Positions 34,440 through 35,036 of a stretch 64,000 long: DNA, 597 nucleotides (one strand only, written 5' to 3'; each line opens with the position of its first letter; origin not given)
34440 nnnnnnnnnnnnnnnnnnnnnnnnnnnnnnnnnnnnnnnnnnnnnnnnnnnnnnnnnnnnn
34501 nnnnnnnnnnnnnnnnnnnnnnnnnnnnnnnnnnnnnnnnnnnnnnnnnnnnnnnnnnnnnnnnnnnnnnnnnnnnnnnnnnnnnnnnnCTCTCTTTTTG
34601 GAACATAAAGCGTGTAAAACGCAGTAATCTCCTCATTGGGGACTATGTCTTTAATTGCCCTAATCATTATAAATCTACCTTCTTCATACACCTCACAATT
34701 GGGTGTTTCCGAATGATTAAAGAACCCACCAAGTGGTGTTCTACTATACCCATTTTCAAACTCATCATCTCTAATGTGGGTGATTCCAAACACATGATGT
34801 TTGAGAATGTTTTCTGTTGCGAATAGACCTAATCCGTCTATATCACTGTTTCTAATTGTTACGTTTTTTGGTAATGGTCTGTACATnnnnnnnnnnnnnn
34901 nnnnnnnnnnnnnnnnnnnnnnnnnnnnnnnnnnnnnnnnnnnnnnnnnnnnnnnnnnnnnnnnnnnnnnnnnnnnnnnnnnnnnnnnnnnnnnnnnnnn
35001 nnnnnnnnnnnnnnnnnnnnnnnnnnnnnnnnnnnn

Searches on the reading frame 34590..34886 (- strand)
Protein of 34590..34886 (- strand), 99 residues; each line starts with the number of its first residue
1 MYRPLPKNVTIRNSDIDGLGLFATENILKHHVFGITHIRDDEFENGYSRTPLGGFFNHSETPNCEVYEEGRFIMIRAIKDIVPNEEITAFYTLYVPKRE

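Call 14: search_protein_families(library=pfam, proteins=[window:34590-34886:-], max_evalue=0.01)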
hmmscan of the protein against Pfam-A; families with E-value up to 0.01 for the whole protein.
window:34590-34886:- (99 aa): 1 family
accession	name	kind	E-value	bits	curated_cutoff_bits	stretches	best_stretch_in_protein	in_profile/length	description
PF00856.33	SET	-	4.2e-11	43.6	22.4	1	54-91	63-104/105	SET domain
